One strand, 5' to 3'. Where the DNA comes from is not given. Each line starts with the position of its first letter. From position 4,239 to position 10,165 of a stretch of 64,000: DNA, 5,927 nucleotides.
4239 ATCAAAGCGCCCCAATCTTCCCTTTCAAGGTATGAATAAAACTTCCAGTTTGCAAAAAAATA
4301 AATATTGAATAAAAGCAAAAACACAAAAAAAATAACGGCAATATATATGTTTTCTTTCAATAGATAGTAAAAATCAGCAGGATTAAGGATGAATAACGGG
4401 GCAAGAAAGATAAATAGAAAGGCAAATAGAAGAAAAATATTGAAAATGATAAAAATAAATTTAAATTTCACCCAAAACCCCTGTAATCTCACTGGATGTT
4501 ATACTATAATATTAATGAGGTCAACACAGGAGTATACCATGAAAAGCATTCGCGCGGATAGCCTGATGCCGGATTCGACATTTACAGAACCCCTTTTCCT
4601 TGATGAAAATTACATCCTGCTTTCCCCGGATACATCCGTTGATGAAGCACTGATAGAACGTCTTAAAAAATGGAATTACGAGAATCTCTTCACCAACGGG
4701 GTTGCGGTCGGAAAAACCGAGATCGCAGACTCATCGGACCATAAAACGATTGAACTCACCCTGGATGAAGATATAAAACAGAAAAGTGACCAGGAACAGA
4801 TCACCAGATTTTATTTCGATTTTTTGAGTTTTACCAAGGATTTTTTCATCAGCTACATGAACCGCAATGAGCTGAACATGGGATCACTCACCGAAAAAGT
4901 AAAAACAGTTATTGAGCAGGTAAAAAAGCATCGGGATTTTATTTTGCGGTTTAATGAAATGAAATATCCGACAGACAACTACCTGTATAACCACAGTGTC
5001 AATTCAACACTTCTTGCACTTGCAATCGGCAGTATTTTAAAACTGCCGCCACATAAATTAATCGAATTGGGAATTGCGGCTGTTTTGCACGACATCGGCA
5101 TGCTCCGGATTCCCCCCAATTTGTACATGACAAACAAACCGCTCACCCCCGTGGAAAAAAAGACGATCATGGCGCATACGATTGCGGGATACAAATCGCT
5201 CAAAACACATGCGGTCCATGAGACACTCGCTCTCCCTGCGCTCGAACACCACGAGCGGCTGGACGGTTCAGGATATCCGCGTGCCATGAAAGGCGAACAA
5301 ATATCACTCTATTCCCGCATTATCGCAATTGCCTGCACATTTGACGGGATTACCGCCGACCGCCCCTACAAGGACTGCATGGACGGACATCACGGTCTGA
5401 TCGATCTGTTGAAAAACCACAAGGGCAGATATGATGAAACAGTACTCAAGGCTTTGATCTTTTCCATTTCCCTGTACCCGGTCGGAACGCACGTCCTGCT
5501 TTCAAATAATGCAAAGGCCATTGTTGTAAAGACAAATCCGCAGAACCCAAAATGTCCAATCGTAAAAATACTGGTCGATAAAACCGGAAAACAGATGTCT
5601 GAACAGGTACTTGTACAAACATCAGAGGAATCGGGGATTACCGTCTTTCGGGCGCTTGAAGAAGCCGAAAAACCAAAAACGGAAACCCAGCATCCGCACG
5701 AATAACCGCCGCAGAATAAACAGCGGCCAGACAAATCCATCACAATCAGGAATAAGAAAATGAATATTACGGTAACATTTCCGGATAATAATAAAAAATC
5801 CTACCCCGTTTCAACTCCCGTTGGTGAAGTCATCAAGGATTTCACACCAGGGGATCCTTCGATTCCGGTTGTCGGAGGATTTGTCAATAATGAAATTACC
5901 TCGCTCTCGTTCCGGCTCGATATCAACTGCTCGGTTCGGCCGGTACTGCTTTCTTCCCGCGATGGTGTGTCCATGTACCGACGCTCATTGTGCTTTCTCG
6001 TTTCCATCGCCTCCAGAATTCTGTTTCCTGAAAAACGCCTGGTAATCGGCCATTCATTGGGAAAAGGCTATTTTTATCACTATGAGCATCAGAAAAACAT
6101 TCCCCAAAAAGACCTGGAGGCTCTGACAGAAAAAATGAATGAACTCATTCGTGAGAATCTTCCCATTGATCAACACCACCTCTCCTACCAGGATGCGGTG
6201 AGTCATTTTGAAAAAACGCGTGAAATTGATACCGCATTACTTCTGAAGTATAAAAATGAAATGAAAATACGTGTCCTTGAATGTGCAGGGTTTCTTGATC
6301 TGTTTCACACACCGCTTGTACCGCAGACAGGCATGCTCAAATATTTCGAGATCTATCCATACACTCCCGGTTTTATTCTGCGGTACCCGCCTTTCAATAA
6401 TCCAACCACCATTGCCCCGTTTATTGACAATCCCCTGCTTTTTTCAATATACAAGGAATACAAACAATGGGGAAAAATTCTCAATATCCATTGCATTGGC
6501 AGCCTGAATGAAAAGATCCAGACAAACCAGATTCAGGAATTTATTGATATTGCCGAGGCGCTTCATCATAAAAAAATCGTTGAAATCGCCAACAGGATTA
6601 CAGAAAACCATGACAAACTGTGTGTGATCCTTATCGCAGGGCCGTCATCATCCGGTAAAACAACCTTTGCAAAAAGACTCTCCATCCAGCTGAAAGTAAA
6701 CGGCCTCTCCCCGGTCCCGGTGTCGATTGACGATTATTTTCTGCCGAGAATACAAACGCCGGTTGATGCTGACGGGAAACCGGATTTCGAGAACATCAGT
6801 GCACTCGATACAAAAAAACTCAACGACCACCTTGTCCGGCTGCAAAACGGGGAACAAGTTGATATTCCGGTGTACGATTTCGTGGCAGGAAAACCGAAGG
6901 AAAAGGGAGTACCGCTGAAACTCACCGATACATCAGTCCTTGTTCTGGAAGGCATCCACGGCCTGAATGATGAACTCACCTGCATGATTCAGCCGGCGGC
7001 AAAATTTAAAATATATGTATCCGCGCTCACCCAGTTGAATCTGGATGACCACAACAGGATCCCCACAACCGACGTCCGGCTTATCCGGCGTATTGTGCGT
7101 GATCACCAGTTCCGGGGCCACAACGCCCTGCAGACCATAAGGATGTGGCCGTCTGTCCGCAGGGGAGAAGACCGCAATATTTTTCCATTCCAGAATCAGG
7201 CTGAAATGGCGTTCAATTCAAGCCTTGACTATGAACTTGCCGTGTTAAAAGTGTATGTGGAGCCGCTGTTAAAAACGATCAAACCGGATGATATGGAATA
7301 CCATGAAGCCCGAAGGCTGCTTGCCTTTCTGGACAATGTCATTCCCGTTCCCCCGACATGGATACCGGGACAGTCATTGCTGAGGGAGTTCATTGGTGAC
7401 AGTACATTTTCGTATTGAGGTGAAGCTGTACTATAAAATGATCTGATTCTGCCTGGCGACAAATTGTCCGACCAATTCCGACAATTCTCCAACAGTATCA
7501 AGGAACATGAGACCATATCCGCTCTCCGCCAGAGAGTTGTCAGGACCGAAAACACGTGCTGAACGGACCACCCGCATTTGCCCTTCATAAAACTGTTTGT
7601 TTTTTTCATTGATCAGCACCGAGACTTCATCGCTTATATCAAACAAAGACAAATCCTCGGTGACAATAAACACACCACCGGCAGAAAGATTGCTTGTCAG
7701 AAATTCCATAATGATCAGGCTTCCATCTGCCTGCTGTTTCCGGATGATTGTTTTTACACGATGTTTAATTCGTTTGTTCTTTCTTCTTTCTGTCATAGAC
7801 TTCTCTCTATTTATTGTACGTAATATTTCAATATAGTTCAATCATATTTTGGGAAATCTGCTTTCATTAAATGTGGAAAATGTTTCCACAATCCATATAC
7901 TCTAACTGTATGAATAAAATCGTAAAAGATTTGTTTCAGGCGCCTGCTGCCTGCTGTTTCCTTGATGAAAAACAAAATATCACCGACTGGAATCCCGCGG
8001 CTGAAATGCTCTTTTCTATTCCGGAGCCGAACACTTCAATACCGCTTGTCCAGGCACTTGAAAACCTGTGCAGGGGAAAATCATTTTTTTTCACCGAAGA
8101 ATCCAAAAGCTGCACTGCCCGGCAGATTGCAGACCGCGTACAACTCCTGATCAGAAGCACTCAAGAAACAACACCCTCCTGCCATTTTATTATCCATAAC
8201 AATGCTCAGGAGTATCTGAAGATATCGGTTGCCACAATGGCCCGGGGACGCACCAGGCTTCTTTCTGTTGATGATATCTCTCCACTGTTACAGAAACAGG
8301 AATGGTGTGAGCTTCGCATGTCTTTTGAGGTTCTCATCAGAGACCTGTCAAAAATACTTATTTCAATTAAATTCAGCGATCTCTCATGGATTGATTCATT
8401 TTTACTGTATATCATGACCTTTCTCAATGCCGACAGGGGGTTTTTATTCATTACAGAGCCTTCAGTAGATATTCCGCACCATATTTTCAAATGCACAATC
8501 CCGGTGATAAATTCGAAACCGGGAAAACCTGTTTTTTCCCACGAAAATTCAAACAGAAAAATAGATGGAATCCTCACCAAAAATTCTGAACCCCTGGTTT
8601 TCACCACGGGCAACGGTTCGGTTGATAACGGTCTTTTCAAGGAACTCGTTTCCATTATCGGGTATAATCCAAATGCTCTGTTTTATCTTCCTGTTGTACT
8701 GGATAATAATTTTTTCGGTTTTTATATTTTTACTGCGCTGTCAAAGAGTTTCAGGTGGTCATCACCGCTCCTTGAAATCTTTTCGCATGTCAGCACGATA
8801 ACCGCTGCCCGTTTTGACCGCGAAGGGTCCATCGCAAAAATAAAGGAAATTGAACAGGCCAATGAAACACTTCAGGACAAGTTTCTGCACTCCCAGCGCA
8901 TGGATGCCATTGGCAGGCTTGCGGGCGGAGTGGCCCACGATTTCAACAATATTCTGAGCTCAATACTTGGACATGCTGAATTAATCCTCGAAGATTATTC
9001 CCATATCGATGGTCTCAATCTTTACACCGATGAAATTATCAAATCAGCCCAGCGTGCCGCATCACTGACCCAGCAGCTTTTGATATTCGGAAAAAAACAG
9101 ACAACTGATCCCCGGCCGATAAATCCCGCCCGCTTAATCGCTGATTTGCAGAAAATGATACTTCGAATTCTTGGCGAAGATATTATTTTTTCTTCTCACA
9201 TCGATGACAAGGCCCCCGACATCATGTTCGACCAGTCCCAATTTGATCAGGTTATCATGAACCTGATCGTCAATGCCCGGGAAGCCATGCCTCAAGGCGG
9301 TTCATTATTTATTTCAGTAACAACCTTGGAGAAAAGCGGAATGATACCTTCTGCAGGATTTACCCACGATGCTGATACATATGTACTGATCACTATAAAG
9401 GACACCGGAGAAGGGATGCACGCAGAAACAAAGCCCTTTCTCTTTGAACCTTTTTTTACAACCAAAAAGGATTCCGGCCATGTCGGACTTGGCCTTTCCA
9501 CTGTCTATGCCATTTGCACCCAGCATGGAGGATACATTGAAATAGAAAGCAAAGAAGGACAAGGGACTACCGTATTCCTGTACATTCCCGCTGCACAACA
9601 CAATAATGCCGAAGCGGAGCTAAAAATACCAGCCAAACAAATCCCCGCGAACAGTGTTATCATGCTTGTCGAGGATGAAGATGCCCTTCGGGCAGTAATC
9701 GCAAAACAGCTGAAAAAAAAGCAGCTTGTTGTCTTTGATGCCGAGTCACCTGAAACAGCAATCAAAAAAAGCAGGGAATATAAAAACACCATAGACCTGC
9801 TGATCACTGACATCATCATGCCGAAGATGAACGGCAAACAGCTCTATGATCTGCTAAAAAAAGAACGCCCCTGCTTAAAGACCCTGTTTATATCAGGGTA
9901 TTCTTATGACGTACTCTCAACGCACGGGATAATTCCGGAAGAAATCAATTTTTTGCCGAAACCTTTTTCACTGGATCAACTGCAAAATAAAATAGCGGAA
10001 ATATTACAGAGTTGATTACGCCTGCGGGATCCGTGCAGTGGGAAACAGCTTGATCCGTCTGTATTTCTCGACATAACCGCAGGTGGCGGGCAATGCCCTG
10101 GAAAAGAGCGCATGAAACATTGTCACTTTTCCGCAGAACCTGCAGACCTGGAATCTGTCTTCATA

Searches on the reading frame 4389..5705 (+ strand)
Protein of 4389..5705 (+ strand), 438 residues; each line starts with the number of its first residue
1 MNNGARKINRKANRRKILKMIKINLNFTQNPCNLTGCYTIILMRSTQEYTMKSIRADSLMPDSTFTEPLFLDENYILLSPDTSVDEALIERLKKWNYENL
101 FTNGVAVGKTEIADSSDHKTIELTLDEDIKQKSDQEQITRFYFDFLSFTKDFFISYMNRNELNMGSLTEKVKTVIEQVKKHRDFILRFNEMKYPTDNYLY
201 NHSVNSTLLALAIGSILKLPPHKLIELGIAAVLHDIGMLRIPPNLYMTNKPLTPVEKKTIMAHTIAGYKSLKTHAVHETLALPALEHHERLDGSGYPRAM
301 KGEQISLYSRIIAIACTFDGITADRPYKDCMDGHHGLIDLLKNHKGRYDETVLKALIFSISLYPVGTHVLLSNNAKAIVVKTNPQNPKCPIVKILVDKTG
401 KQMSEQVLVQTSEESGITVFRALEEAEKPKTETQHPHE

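Call 55: search_protein_families(library=pfam, proteins=[window:4389-5705:+], max_evalue=0.00001)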
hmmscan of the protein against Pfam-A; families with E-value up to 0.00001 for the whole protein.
window:4389-5705:+ (438 aa): 2 families
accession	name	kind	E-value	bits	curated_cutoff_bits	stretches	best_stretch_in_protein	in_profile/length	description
PF13487.12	HD_5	-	9.6e-31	107.2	27.2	1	198-352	13-170/170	HD domain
PF01966.28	HD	-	8.9e-12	45.8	22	1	200-319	2-114/116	HD domain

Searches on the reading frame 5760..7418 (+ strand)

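Call 55: search_protein_families(library=pfam, proteins=[window:5760-7418:+], max_evalue=0.00001)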
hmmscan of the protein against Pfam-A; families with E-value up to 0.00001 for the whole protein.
window:5760-7418:+ (552 aa): 1 family
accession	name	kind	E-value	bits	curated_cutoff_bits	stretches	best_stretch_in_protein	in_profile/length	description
PF00485.24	PRK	-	3.6e-20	73.1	22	1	289-487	1-189/196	Phosphoribulokinase / Uridine kinase family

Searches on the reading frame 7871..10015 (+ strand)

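Call 55: search_protein_families(library=pfam, proteins=[window:7871-10015:+], max_evalue=0.00001)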
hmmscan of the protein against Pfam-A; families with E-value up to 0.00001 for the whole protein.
window:7871-10015:+ (714 aa): 3 families
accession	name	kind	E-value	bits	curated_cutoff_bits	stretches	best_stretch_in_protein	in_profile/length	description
PF02518.31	HATPase_c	-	1.3e-21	77.5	26.4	1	454-575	2-110/111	Histidine kinase-, DNA gyrase B-, and HSP90-like ATPase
PF00072.30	Response_reg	-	2e-17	63.8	30.2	1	597-708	1-110/111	Response regulator receiver domain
PF00512.31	HisKA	-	3.2e-09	37.1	26.9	1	348-410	3-64/66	His Kinase A (phospho-acceptor) domain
